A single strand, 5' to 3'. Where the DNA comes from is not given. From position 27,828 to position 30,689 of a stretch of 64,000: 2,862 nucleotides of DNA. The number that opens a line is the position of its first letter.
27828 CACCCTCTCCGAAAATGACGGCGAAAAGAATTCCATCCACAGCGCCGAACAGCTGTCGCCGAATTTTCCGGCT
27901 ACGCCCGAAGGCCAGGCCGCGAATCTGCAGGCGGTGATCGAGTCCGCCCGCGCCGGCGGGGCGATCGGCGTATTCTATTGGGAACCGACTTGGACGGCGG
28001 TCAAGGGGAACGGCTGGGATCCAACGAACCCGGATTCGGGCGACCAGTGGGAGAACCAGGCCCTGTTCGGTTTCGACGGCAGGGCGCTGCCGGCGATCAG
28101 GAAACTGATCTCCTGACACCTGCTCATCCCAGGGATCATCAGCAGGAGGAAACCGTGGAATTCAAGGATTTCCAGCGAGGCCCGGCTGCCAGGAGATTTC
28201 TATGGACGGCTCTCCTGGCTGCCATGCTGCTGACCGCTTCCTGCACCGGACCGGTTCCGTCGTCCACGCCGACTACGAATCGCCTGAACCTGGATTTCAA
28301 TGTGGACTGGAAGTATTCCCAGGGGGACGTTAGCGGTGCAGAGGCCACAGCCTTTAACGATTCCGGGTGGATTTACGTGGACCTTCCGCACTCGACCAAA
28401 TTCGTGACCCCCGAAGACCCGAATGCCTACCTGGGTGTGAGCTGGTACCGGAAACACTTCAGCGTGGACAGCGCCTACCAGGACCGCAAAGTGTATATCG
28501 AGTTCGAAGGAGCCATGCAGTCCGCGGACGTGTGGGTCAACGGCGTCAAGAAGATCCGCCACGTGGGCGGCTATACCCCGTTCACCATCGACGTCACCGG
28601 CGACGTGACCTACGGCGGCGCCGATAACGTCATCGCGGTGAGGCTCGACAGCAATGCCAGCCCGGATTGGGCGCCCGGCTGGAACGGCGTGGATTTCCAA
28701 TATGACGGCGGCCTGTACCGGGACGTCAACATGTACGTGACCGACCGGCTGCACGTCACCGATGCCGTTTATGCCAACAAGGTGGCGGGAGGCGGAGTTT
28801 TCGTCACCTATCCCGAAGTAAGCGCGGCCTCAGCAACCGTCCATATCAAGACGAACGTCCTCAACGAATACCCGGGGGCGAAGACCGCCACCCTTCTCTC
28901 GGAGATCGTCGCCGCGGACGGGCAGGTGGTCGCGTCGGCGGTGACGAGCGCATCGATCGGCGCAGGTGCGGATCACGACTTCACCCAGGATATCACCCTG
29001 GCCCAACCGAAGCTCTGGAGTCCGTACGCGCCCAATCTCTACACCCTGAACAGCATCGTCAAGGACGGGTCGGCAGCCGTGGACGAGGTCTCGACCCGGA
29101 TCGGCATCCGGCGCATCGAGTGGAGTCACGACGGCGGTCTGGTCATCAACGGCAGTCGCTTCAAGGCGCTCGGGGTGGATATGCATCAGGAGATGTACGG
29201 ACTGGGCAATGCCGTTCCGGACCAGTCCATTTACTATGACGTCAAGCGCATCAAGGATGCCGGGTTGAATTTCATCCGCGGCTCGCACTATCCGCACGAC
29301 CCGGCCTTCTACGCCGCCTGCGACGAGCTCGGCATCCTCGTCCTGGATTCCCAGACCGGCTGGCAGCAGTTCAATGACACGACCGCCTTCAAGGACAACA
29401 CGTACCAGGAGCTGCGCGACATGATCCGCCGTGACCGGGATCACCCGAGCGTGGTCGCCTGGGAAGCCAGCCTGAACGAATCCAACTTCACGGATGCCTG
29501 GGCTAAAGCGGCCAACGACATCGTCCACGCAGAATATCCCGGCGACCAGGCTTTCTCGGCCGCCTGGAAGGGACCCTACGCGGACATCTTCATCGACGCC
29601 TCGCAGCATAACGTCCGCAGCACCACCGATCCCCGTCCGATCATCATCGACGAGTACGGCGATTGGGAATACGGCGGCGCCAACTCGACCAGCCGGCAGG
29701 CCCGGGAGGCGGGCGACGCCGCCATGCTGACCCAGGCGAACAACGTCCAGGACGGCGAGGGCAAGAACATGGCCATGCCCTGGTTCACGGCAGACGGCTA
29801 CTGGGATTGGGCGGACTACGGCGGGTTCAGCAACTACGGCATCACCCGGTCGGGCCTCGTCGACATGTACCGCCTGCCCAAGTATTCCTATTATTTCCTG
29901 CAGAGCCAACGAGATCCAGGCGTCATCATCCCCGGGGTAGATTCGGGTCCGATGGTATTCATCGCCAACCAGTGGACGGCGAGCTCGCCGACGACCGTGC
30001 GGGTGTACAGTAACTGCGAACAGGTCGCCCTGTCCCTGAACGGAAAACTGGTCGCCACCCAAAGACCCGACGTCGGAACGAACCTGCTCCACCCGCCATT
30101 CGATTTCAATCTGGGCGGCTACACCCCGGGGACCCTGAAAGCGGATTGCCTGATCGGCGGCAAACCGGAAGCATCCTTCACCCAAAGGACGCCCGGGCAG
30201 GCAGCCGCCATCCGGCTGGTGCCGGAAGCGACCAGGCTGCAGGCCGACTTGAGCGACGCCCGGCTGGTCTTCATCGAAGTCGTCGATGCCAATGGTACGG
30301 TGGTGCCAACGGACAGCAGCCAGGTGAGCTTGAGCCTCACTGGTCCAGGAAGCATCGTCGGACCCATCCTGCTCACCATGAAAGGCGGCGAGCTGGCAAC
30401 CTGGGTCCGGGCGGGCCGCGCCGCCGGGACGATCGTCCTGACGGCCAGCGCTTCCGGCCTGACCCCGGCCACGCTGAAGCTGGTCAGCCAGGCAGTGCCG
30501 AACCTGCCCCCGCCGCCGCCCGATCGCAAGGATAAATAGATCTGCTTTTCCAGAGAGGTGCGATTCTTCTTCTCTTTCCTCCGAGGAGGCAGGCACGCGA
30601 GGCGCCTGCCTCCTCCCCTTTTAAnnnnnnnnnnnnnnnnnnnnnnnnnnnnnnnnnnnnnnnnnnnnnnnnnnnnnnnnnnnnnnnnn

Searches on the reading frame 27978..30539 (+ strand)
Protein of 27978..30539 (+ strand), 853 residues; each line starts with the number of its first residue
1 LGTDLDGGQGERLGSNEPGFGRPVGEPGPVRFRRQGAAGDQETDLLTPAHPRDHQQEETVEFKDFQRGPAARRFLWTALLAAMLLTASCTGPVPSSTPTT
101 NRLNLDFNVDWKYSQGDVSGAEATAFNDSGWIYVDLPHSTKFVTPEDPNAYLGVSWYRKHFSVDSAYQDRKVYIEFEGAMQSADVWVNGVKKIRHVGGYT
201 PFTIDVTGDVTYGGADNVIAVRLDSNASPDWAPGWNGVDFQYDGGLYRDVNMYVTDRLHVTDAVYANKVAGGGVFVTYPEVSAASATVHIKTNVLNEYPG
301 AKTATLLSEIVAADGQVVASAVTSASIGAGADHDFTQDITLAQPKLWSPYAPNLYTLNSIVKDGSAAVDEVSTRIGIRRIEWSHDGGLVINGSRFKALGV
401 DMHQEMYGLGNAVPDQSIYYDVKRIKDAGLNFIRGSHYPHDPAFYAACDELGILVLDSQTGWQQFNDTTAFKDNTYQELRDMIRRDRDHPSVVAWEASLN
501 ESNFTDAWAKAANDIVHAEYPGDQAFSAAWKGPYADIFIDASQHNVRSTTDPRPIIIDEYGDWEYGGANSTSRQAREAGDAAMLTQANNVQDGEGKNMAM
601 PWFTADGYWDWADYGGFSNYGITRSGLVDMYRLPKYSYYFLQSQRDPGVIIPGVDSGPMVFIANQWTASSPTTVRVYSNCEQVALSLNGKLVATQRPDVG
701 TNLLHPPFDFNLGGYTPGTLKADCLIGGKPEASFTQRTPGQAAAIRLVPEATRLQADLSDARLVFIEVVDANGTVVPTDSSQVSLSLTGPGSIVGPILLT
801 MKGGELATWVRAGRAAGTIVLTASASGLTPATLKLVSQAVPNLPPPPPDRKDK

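Call 50: search_protein_families(library=pfam, proteins=[window:27978-30539:+], max_evalue=0.00001)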
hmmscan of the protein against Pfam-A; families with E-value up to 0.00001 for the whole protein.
window:27978-30539:+ (853 aa): 6 families
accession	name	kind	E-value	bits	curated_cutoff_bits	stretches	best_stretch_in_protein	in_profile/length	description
PF02836.23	Glyco_hydro_2_C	-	1.7e-18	67.2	21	1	385-506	5-140/302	Glycosyl hydrolases family 2, TIM barrel domain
PF18565.7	Glyco_hydro2_C5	-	2.3e-16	60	32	1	745-833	1-102/103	Glycoside hydrolase family 2 C-terminal domain 5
PF00703.27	Glyco_hydro_2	-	8.3e-16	59.2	23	1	276-378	7-109/109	Glycosyl hydrolases family 2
PF02837.24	Glyco_hydro_2_N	-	4.6e-14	53.1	28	1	131-253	44-166/169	Glycosyl hydrolases family 2, sugar binding domain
PF16355.11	DUF4982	-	3.5e-10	40.1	23.9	1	671-729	3-58/61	Domain of unknown function (DUF4982)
PF22666.2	Glyco_hydro_2_N2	-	1.7e-06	28.7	27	1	156-227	51-121/167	Glycosyl hydrolase 2 galactose-binding domain-like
